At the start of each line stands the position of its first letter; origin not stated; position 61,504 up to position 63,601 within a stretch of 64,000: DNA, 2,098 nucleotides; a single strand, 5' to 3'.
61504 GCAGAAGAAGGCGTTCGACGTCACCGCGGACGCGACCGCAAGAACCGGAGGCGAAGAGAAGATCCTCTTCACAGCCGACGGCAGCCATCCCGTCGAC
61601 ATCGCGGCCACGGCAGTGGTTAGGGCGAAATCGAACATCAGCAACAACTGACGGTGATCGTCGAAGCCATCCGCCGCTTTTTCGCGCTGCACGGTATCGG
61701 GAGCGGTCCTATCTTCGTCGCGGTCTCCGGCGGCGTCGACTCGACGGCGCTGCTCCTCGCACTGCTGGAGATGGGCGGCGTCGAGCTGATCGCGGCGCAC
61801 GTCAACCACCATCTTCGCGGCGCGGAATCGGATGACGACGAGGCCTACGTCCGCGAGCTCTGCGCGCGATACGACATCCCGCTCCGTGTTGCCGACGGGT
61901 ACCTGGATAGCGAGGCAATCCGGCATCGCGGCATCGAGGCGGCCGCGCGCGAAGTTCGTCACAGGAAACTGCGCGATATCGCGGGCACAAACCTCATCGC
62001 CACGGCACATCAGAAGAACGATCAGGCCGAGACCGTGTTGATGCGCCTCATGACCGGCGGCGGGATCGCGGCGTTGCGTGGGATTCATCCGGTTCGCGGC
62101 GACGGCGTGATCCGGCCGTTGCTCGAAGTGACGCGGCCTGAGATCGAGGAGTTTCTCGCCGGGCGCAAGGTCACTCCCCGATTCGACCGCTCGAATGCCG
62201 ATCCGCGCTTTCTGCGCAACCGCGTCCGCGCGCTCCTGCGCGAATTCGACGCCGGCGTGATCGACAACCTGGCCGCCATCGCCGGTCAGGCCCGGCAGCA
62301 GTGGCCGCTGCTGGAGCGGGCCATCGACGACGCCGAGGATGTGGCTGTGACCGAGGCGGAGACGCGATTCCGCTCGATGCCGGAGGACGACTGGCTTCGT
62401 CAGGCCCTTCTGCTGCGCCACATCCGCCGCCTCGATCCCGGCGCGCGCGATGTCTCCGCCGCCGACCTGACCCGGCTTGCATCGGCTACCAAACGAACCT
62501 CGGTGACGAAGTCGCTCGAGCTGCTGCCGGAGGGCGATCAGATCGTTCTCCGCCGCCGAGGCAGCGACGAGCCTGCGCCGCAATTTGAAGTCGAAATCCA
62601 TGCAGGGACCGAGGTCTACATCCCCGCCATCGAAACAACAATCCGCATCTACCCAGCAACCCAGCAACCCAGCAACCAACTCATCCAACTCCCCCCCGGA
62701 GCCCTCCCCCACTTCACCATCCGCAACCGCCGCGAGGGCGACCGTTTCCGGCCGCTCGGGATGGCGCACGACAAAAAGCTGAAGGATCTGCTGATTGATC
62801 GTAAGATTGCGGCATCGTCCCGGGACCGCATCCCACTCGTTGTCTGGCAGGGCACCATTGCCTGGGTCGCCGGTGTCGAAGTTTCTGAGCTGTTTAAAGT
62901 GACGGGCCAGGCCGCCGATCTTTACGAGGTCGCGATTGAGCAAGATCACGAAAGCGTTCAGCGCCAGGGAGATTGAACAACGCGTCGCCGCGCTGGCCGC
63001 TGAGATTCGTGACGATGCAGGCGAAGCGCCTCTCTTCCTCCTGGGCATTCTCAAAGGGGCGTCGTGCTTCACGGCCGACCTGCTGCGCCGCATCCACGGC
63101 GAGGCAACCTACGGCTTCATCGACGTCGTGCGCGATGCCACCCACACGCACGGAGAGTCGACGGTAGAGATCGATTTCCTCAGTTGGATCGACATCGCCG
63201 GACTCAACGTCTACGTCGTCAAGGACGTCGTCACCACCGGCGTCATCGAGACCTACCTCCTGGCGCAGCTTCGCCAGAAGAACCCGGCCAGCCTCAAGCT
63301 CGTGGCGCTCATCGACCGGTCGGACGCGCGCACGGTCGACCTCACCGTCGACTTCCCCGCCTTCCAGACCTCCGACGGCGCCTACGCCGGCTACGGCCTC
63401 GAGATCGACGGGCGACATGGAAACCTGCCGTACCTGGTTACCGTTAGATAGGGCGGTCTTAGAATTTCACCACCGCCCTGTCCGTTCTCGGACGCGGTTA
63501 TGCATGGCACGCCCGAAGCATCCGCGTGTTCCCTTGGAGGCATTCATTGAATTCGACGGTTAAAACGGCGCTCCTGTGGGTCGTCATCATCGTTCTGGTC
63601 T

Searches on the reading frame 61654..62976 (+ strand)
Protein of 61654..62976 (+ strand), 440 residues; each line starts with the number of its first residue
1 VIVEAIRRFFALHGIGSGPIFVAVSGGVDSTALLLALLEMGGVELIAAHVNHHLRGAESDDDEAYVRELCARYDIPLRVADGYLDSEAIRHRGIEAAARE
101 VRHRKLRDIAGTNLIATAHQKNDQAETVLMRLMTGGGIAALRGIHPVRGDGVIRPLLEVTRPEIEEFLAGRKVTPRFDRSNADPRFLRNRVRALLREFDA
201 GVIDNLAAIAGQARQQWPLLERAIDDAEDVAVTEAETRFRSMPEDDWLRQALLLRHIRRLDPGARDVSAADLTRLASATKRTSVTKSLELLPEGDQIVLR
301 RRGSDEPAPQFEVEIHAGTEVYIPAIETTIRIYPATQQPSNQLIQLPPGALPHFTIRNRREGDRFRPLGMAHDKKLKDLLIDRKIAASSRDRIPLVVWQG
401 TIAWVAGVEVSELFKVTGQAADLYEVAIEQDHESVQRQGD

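Call 4: search_protein_families(library=pfam, proteins=[window:61654-62976:+], max_evalue=0.01)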
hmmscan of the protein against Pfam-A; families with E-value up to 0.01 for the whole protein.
window:61654-62976:+ (440 aa): 2 families
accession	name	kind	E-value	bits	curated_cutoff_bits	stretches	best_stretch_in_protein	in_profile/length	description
PF01171.26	ATP_bind_3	-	1.5e-44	152.3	27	1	20-193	2-181/182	PP-loop family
PF11734.13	TilS_C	-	8.2e-21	73.6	22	1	355-421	2-68/74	TilS substrate C-terminal domain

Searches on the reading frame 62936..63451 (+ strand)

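Call 4: search_protein_families(library=pfam, proteins=[window:62936-63451:+], max_evalue=0.01)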
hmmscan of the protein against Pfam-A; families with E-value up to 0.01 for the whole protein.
window:62936-63451:+ (171 aa): 1 family
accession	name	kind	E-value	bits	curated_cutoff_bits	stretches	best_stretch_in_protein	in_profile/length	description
PF00156.33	Pribosyltran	-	8.6e-14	51.6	26.3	1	11-153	9-153/158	Phosphoribosyl transferase domain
